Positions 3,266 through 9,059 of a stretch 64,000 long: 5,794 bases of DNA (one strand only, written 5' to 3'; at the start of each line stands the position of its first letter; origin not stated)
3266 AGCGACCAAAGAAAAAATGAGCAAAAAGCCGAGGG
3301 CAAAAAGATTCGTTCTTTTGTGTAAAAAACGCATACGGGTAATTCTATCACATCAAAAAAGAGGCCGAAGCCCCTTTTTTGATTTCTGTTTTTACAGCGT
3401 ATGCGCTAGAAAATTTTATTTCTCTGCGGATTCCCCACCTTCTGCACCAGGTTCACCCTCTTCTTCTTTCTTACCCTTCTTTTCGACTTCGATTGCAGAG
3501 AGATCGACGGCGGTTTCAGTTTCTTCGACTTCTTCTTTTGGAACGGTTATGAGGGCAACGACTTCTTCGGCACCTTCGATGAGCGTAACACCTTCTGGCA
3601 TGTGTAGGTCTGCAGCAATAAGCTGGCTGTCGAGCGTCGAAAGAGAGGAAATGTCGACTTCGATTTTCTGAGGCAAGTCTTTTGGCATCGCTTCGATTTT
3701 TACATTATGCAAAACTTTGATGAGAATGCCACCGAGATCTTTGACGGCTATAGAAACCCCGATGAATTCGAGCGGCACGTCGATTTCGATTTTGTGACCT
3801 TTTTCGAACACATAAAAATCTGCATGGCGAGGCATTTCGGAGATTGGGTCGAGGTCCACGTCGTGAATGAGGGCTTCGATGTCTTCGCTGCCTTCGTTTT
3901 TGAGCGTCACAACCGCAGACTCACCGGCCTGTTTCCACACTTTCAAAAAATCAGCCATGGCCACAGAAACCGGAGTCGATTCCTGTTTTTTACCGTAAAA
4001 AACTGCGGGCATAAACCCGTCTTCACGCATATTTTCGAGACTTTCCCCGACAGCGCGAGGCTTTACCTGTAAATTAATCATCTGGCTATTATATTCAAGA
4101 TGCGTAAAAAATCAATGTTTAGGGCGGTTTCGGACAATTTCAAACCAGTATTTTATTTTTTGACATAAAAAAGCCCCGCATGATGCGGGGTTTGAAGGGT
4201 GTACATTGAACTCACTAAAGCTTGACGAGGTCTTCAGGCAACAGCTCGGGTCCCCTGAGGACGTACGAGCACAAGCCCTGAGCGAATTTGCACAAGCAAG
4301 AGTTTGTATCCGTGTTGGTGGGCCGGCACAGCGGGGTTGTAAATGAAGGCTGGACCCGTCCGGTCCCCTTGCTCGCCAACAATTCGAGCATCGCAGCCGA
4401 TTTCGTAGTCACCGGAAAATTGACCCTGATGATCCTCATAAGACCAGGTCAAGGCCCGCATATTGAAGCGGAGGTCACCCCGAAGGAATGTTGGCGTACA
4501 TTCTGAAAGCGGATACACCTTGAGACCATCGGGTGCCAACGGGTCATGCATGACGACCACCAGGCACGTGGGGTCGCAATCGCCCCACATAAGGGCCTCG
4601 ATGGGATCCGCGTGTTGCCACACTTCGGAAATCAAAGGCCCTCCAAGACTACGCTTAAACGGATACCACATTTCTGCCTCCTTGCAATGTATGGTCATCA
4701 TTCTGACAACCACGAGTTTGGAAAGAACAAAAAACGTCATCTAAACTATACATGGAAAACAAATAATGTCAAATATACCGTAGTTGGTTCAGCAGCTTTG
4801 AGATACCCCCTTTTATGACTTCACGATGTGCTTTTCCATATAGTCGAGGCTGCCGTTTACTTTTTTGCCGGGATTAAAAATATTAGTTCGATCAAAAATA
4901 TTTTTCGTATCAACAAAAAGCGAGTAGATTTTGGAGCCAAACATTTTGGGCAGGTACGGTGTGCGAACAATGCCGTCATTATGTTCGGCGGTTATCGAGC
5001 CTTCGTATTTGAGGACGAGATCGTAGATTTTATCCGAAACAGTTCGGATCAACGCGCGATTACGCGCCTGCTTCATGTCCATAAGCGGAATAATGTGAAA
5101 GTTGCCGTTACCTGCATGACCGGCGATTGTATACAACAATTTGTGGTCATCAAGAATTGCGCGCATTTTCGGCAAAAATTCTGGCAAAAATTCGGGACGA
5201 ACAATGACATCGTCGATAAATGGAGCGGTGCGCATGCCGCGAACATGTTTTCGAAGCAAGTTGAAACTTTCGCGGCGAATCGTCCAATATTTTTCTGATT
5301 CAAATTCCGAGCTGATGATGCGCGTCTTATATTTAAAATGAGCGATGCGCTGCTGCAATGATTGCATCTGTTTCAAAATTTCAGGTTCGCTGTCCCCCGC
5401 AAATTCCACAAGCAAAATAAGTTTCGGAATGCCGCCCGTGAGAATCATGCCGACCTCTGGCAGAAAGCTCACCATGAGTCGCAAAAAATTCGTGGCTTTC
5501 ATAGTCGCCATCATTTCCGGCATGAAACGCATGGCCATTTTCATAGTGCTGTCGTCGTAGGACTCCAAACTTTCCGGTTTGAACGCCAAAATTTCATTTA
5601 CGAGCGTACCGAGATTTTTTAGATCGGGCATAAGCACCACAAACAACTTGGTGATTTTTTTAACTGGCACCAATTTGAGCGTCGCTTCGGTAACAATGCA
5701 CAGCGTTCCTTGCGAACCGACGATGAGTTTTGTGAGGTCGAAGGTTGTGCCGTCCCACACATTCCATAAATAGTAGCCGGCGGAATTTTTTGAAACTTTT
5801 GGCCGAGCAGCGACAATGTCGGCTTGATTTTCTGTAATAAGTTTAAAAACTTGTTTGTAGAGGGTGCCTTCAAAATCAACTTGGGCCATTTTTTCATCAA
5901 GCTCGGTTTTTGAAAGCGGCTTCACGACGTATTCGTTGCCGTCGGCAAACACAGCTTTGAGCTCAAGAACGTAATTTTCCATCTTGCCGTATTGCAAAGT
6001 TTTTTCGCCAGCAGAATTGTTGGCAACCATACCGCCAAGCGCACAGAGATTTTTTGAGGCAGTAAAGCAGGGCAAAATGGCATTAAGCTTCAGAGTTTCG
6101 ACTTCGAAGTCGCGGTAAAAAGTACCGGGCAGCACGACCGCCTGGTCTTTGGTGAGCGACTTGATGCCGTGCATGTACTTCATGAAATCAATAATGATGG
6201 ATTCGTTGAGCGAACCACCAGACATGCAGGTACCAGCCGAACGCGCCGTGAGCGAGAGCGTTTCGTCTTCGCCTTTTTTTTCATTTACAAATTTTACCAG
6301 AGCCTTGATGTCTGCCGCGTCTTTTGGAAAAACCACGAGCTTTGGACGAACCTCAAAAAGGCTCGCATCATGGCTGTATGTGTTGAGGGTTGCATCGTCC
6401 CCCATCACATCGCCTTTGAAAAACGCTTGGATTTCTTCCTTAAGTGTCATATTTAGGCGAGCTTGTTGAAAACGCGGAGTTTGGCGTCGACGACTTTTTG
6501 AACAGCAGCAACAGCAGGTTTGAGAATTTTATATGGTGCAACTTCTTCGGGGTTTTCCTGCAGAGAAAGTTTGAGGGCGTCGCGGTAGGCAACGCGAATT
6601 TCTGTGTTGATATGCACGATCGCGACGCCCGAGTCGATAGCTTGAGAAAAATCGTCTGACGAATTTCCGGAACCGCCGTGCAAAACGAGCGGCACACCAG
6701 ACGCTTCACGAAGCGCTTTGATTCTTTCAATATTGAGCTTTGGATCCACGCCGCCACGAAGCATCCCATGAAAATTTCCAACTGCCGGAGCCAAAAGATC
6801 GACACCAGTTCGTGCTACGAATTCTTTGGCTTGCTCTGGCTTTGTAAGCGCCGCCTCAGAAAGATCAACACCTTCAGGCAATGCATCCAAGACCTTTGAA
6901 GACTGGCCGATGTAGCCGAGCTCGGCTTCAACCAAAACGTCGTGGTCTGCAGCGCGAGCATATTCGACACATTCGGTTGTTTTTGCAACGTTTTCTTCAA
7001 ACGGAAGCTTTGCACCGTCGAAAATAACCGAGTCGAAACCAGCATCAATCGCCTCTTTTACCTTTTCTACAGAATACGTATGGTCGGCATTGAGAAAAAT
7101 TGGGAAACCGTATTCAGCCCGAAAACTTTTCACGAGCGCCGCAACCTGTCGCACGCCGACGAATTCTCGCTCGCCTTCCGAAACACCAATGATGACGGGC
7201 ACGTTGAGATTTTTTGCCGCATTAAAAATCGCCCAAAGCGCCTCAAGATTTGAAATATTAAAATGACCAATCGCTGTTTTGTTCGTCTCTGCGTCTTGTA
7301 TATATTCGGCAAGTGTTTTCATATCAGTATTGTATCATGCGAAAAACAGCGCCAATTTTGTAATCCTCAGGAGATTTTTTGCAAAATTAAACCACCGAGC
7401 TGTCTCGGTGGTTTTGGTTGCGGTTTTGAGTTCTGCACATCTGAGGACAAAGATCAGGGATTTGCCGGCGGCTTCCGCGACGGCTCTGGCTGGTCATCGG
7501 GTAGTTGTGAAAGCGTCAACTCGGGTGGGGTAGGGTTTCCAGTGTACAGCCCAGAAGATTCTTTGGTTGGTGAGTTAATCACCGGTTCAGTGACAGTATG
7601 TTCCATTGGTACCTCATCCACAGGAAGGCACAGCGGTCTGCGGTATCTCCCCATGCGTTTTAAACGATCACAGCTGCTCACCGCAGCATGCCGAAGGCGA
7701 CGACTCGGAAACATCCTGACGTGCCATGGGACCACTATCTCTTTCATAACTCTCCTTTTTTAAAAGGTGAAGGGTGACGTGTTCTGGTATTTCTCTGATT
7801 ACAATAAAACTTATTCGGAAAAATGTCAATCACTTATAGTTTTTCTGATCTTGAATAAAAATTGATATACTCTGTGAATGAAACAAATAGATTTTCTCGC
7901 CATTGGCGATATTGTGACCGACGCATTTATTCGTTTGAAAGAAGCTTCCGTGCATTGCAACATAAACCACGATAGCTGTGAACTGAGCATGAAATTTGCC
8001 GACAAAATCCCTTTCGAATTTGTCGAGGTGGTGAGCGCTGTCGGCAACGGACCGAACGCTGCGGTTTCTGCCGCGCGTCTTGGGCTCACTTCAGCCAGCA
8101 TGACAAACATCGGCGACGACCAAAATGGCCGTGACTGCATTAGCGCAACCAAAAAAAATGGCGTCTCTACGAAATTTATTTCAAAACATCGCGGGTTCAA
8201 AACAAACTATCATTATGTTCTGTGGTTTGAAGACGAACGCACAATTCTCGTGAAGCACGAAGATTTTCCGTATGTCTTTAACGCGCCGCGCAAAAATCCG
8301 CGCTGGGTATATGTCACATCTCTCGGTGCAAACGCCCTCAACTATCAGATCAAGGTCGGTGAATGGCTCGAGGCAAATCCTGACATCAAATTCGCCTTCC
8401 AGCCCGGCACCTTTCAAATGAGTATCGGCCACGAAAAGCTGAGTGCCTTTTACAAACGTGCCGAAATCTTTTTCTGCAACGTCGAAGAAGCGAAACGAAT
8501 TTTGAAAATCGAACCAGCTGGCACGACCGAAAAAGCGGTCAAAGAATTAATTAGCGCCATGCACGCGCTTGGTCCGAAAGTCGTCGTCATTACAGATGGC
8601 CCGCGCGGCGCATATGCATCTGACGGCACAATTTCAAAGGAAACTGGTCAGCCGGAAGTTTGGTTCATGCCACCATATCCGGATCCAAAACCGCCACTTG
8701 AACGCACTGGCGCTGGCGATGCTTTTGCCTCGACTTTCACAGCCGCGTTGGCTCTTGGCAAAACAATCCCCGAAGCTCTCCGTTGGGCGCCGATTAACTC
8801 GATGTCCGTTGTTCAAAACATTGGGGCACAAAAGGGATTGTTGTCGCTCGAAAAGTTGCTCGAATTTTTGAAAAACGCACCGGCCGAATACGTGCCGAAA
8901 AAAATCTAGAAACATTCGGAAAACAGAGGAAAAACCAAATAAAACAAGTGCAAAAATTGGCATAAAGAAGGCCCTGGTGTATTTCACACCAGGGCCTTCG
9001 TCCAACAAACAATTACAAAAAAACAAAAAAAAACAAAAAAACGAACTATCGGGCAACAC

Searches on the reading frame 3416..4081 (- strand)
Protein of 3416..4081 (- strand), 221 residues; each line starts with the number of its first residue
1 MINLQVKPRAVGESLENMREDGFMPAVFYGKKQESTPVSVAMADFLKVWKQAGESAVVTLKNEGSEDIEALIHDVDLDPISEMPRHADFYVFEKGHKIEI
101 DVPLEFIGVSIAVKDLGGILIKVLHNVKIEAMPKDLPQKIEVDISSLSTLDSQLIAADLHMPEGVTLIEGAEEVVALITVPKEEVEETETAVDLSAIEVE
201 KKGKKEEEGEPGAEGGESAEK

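Call 44: search_protein_families(library=pfam, proteins=[window:3416-4081:-], max_evalue=0.01)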
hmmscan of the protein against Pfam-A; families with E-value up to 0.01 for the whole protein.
window:3416-4081:- (221 aa): 2 families
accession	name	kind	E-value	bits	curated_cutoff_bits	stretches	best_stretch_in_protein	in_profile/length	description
PF14693.11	Ribosomal_TL5_C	-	1.6e-20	73.7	27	1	97-182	1-84/84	Ribosomal protein TL5, C-terminal domain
PF01386.24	Ribosomal_L25p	-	1.8e-16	60.8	23.6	1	4-89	1-82/82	Ribosomal L25p family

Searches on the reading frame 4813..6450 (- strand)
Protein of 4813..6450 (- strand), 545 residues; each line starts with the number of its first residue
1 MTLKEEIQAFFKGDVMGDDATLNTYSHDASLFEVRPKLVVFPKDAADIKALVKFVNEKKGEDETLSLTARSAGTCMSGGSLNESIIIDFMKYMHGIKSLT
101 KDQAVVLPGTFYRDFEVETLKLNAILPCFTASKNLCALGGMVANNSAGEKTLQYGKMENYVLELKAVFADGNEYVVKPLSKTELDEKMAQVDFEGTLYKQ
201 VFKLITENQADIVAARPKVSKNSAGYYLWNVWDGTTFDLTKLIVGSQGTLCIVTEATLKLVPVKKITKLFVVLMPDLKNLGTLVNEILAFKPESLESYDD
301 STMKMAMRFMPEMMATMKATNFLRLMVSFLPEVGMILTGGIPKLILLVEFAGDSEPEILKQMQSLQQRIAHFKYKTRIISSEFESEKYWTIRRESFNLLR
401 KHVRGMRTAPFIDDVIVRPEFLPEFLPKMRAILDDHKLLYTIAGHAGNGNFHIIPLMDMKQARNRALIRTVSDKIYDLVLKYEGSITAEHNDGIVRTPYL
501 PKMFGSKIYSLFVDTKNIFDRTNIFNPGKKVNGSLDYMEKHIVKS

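Call 59: search_protein_families(library=pfam, proteins=[window:4813-6450:-], max_evalue=0.001)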
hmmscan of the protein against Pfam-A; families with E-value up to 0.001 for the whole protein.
window:4813-6450:- (545 aa): 2 families
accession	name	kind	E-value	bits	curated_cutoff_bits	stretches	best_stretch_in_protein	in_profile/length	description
PF02913.24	FAD-oxidase_C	-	1.1e-40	140.3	21.2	1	268-529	6-247/248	FAD linked oxidases, C-terminal domain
PF01565.28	FAD_binding_4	-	2.2e-21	76.4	26.4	1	36-172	1-134/139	FAD binding domain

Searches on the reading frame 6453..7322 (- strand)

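Call 4: search_protein_families(library=pfam, proteins=[window:6453-7322:-])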
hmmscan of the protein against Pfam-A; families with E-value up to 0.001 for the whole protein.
window:6453-7322:- (289 aa): 2 families
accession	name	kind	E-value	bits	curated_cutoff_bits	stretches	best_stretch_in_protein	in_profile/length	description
PF01116.26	F_bP_aldolase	-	6.7e-82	275.6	25.5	1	3-286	2-273/277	Fructose-bisphosphate aldolase class-II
PF05690.20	ThiG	-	0.00081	19.2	23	0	197-245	163-210/247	Thiazole biosynthesis protein ThiG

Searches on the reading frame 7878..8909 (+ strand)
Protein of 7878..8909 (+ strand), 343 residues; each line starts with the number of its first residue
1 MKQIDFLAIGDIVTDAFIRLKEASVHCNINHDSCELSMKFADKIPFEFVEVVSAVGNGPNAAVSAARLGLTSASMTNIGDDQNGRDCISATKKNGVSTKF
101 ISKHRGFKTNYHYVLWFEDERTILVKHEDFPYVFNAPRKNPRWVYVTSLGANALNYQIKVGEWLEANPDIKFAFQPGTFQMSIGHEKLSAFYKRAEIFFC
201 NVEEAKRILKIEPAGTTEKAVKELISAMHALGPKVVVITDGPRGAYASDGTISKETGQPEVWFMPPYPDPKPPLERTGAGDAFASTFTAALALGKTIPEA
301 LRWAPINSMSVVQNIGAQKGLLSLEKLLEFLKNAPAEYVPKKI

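Call 4: search_protein_families(library=pfam, proteins=[window:7878-8909:+])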
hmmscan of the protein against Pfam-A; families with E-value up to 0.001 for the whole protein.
window:7878-8909:+ (343 aa): 2 families
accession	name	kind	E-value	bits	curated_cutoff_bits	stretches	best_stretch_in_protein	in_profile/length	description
PF00294.29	PfkB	-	6e-28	98.5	25.8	1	53-320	34-298/302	pfkB family carbohydrate kinase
PF08543.17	Phos_pyr_kin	-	5.6e-08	32.9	27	1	191-304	116-224/246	Phosphomethylpyrimidine kinase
